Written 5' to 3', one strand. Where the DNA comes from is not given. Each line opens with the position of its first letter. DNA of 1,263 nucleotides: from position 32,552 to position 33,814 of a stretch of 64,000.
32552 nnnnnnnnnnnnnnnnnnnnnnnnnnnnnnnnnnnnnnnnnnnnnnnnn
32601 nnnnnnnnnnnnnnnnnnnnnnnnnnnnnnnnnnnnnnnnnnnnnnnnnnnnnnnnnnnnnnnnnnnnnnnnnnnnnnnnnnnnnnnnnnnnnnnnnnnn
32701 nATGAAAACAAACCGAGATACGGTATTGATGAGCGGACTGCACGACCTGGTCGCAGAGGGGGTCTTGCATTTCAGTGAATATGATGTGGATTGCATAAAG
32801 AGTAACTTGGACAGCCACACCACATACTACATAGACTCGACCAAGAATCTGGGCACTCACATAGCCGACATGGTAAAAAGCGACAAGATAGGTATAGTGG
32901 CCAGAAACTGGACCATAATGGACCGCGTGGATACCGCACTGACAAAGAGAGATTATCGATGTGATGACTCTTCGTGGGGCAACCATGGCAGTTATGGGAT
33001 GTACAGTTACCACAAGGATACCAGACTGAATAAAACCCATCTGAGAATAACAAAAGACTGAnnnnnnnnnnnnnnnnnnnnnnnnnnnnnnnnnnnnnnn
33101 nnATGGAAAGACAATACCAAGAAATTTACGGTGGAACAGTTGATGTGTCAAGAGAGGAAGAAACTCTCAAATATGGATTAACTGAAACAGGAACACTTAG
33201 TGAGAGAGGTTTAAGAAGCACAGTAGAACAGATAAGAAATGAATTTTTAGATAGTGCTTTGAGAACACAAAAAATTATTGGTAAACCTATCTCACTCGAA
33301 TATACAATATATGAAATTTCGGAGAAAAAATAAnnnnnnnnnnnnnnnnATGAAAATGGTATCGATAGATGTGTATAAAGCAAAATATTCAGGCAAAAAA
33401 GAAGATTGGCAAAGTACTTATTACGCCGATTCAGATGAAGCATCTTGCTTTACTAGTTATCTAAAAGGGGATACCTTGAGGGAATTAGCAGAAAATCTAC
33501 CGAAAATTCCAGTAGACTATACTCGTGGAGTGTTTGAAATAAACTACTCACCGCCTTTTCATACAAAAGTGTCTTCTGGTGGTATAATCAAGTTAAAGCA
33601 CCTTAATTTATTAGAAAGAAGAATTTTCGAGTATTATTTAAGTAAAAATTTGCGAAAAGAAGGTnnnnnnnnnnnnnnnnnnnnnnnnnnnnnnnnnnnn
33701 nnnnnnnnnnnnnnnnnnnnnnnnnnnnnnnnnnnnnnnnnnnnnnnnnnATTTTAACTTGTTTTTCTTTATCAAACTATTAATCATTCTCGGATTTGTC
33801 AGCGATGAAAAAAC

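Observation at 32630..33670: Compositionally foreign three-gene cassette of unknown function embedded in a toxin-antitoxin-rich island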

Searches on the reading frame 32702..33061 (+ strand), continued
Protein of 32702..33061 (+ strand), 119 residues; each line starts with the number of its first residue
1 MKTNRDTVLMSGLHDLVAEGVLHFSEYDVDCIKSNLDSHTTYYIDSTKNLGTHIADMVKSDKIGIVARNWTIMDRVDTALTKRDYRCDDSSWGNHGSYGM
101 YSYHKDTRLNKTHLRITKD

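Call 78: fold_search(model_id=the predicted structure, library=pdb)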
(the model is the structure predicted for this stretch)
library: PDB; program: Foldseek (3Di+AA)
matches with E <= 10: 250; with E <= 0.001: 0
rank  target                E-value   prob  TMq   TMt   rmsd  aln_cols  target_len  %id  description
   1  5vky_B                3.2e+00  0.01  0.16  0.17  14.8       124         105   15  Yeast Tda2 (YER071C) - a dynein light chain family member that works independently of the dynein motor complex and mic (released 2017-07-12)
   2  7wog_B                3.4e+00  0.07  0.24  0.26  13.0        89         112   16  SARS-CoV-2 Omicron S monomer complexed with 553-49 (released 2022-07-20)
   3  6gwn_C                3.8e+00  0.08  0.17  0.17   6.2        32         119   19  Crystal Structure of Stabilized Active Plasminogen Activator Inhibitor-1 (PAI-1-W175F) in Complex with Two Inhibitory  (released 2020-01-01)
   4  7wo4_E                3.8e+00  0.06  0.24  0.14  13.3        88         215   15  SARS-CoV-2 Spike in complex with IgG 553-15 (S-553-15 dimer trimer ) (released 2022-07-20)
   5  9mw5_D                4.1e+00  0.09  0.17  0.16   5.3        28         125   14  D1 Herpes Virus Simplex Neutralizing Nanobody Bound to HSV Glycoprotein gB (released 2025-08-13)
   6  5ir3                  4.3e+00  0.06  0.24  0.26  12.8        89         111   17  Crystal structure of the recombinant highest fibrillogenic natural mutant (obtained from patient AR) derived from lambda (released 2017-06-14)
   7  4ktd_L                4.3e+00  0.06  0.16  0.09   5.9        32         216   28  Fab fragment of HIV vaccine-elicited CD4bs-directed antibody, GE136, from non-human primate (released 2014-02-05)
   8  8sgg_D                4.3e+00  0.06  0.16  0.09   5.5        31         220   32  Crystal structure of Cy137D09, a monoclonal antibody isolated from macaques immunized with an Epstein-Barr virus glyco (released 2024-04-17)
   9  9dvd_H                4.6e+00  0.08  0.16  0.16   4.1        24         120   25  Cryo EM structure of Hendra G ectodomain in complex with Ephrin-B2 and Fab HENV-270 (released 2025-10-15)
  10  8ybp_B                4.6e+00  0.08  0.16  0.16   6.6        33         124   21  Crystal structure of nanobody SEB-Nb20 bound to staphylococcal enterotoxin B (SEB) (released 2024-12-25)
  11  8es7_A                4.6e+00  0.07  0.16  0.08   5.9        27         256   18  CryoEM structure of PN45545 TCR-CD3 complex (released 2023-05-03)
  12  1nam_A                4.6e+00  0.06  0.16  0.16   7.7        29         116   24  MURINE ALLOREACTIVE SCFV TCR-PEPTIDE-MHC CLASS I MOLECULE COMPLEX (released 2003-03-11)
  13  7nmu_CCC              4.9e+00  0.09  0.16  0.15   1.9        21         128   24  Crystal structure of human platelet glycoprotein VI in complex with an inhibitory nanobody. (released 2021-03-10)
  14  2coq                  4.9e+00  0.08  0.16  0.18   5.7        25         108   28  Structure of new antigen receptor variable domain from sharks (released 2005-10-25)
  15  2h32_A                4.9e+00  0.07  0.16  0.17   5.7        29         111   28  Crystal structure of the pre-B cell receptor (released 2007-04-24)
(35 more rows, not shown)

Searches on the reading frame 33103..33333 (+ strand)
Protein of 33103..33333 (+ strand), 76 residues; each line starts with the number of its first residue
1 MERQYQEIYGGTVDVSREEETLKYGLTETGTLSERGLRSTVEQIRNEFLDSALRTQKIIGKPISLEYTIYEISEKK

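Call 9: search_protein_families(library=pfam, proteins=[window:33103-33330:+], max_evalue=1)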
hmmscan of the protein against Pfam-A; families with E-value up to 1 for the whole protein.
window:33103-33330:+ (76 aa): 0 families

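Call 10: search_protein_families(library=phrogs, proteins=[window:33103-33330:+], max_evalue=1)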
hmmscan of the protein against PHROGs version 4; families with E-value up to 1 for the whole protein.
window:33103-33330:+ (76 aa): 1 family
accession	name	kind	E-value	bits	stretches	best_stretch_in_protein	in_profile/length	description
phrog_1773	-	other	0.15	12.8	1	9-33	20-43/55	6-phosphofructokinase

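Call 11: search_protein_families(library=padloc, proteins=[window:33103-33330:+], max_evalue=1)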
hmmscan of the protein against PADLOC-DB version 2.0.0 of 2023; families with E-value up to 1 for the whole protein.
window:33103-33330:+ (76 aa): 0 families

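Call 15: find_homologous_proteins(query=window:33103-33330:+, max_evalue=10)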
Query window:33103-33330:+ (76 aa): 1 proteins with E <= 10 among 2 candidates.
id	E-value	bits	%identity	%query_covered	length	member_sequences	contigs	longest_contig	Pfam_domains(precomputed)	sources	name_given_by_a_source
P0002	4.2e-40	152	100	100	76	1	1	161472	-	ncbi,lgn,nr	ncbi:MAG: hypothetical protein Q7J54_04895 [Candidatus Woesearchaeota archaeon]|nr:hypothetical prot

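Call 24: find_related_loci(query=window:33103-33330:+, collection=viral_contigs, flank=5000)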
Query window:33103-33330:+ (76 aa) in viral_contigs; peptide patterns used: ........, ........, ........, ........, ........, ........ (x = any residue, [..] = any of these).
56 stretches matched a pattern, but none encodes a relative of the query by tblastn (E <= 1e-3).

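Call 51: search_protein_families(library=ncbifam, proteins=[window:33103-33330:+], max_evalue=1)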
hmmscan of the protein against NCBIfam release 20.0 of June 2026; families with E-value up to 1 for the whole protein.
window:33103-33330:+ (76 aa): 0 families

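Call 55: search_solved_structures(query=window:33103-33330:+, max_evalue=10)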
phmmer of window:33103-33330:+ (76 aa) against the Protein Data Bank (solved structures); distinct sequences matched with E-value up to 10: 2.
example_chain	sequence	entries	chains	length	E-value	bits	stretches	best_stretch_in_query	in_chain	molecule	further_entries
6m6z_A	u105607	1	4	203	0.076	16.7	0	18-63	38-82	TMH4C4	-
2qgq_A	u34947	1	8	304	1.2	13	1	31-71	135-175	Protein TM_1862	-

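Call 60: search_dna_similar(query=window:33103-33330:+, collection=phages, mode=protein, max_evalue=1, max_rows=8)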
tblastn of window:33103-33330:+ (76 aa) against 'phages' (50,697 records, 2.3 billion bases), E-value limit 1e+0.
No match.

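Call 62: search_dna_similar(query=window:33103-33330:+, collection=plasmids, mode=protein, max_evalue=1, max_rows=8)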
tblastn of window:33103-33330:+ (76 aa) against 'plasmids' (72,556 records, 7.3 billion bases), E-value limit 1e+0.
No match.

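Call 73: find_encoding_contigs(protein=window:33103-33333:+, flank=3000, max_places=10)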
Protein window:33103-33333:+ (76 aa): no gene with exactly this product is on record in the collection.

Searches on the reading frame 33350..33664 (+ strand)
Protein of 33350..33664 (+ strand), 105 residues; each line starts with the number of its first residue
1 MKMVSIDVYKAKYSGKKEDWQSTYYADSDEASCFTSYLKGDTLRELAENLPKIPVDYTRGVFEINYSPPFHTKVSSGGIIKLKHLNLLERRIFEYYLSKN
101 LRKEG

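Call 9: search_protein_families(library=pfam, proteins=[window:33350-33664:+], max_evalue=1)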
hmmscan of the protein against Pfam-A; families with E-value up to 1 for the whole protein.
window:33350-33664:+ (105 aa): 0 families

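Call 10: search_protein_families(library=phrogs, proteins=[window:33350-33664:+], max_evalue=1)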
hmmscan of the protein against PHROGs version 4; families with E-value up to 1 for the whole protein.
window:33350-33664:+ (105 aa): 1 family
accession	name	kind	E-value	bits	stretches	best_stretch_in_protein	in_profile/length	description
phrog_1972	-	unknown function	0.24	12.1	1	10-74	63-128/160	-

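Call 11: search_protein_families(library=padloc, proteins=[window:33350-33664:+], max_evalue=1)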
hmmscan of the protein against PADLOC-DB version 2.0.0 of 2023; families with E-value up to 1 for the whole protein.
window:33350-33664:+ (105 aa): 0 families

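Call 14: find_homologous_proteins(query=window:33350-33664:+, max_evalue=10)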
Query window:33350-33664:+ (105 aa): 1 proteins with E <= 10 among 3 candidates.
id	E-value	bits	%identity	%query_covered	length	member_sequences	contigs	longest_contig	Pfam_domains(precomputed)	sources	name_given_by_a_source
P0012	6.4e-63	227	100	98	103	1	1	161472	-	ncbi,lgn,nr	ncbi:MAG: hypothetical protein Q7J54_04900 [Candidatus Woesearchaeota archaeon]|nr:hypothetical prot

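Call 25: find_related_loci(query=window:33356-33664:+, collection=viral_contigs, flank=5000)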
Query window:33356-33664:+ (103 aa) in viral_contigs; peptide patterns used: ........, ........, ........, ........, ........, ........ (x = any residue, [..] = any of these).
27 stretches matched a pattern, but none encodes a relative of the query by tblastn (E <= 1e-3).

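Call 33: predict_structure(protein=window:33356-33664:+)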
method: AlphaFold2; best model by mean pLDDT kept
length: 103 residues; sequences in the alignment: 1
mean_pLDDT: 37.4   pTM: 0.28
mean pLDDT of the five models: 37.4, 36.9, 35.8, 35.0, 34.6
residues with pLDDT >= 90: 0; 70-90: 0; 50-70: 4; < 50: 99
segments of 3 or more residues with pLDDT < 50: 1-90, 96-103
pLDDT, mean of each block of 10 residues (from residue 1): 32 38 37 39 43 32 31 33 44 47 33
secondary structure, 60 per line:
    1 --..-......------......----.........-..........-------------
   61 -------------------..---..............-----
elements in order: E6-11 E18-23 E31-36 H38-47 H85-98

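Call 50: list_cluster_members(proteins=[window:33356-33664:+, window:30517-31251:-, window:30060-30395:-, window:29531-30094:-, window:28922-29506:-, window:27212-28330:-, window:34219-34365:-])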
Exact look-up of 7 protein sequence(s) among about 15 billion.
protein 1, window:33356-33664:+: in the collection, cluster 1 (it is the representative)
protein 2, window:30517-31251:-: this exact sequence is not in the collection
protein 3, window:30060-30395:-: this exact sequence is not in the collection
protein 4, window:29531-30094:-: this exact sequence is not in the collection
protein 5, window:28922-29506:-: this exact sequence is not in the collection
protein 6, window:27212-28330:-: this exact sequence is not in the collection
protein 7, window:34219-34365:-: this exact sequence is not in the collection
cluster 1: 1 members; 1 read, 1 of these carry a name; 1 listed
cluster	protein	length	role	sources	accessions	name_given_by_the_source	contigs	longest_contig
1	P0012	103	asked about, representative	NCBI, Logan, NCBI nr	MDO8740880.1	MAG: hypothetical protein Q7J54_04900 [Candidatus Woesearchaeota archaeon] | hypothetical protein [Candidatus Woesearchaeota archaeon]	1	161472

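Call 51: search_protein_families(library=ncbifam, proteins=[window:33356-33664:+], max_evalue=1)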
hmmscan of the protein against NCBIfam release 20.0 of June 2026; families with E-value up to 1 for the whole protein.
window:33356-33664:+ (103 aa): 0 families

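Call 56: search_solved_structures(query=window:33356-33664:+, max_evalue=10)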
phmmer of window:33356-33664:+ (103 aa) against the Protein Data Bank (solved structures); distinct sequences matched with E-value up to 10: 1.
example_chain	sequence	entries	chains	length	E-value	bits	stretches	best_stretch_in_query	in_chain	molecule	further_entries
8c6z_A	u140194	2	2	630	1.3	12.4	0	4-47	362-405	Chitinase B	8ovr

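Call 61: search_dna_similar(query=window:33356-33664:+, collection=phages, mode=protein, max_evalue=1, max_rows=8)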
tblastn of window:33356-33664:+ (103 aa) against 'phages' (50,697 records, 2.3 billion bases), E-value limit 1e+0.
No match.

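Call 63: search_dna_similar(query=window:33356-33664:+, collection=plasmids, mode=protein, max_evalue=1, max_rows=8)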
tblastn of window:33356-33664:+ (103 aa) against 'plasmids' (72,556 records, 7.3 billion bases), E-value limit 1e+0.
No match.

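Call 77: fold_search(model_id=the predicted structure, library=pdb)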
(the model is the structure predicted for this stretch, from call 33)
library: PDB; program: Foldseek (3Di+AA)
matches with E <= 10: 208; with E <= 0.001: 0
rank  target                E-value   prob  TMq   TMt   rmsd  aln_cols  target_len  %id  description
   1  4pqp_A                6.9e-01  0.14  0.28  0.28  12.1       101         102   14  Crystal structure of human SNX14 PX domain in space group P43212 (released 2014-09-03)
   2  4bgj                  7.3e-01  0.13  0.31  0.28  13.1       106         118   16  Crystal structure of the phox-homology domain of human sorting nexin 14 (released 2013-05-29)
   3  3p0c_A                9.3e-01  0.15  0.31  0.29  11.8        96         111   17  Nischarin PX-domain (released 2010-10-13)
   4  8afz_B                9.9e-01  0.25  0.31  0.10   5.3        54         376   11  Architecture of the ESCPE-1 membrane coat (released 2023-06-21)
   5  2ar5                  1.4e+00  0.13  0.29  0.26   7.0        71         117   13  Crystal structure of the mammalian C2alpha-PI3 Kinase PX-domain (released 2006-10-24)
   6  8q87_AB               1.4e+00  0.10  0.22  0.31   6.6        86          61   10  Structure of the G. gallus 80S rotated ribosome in complex with eEF2 and SERBP1 (released 2024-08-28)
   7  4pqo                  1.4e+00  0.10  0.30  0.30  12.5       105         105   13  Structure of the human SNX14 PX domain in space group I41 (released 2014-09-03)
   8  5xdz_A                1.5e+00  0.09  0.29  0.27  11.2       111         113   14  Crystal structure of zebrafish SNX25 PX domain (released 2017-06-14)
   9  4pqp_C                1.6e+00  0.09  0.30  0.30  12.5       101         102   15  Crystal structure of human SNX14 PX domain in space group P43212 (released 2014-09-03)
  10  4pqp_B                1.6e+00  0.09  0.30  0.30  12.4       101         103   14  Crystal structure of human SNX14 PX domain in space group P43212 (released 2014-09-03)
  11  8g61_Sc               1.8e+00  0.11  0.20  0.28   5.3        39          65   15  mRNA decoding in human is kinetically and structurally distinct from bacteria (AC state) (released 2023-04-19)
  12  7oya_c2               1.9e+00  0.09  0.22  0.31   6.1        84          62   11  Cryo-EM structure of the 1 hpf zebrafish embryo 80S ribosome (released 2022-07-13)
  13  5gw1_B                1.9e+00  0.08  0.28  0.18  11.6       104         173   12  Crystal structure of SNX16 PX-Coiled coil in space group P212121 (released 2017-09-13)
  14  9beb_B                2.1e+00  0.20  0.27  0.38   4.3        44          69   14  Tungstate binding protein (Tungbindin) from Eubacterium limosum with eight Tungstates bound (released 2024-09-04)
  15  9beb_A                2.1e+00  0.20  0.28  0.38   4.3        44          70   14  Tungstate binding protein (Tungbindin) from Eubacterium limosum with eight Tungstates bound (released 2024-09-04)
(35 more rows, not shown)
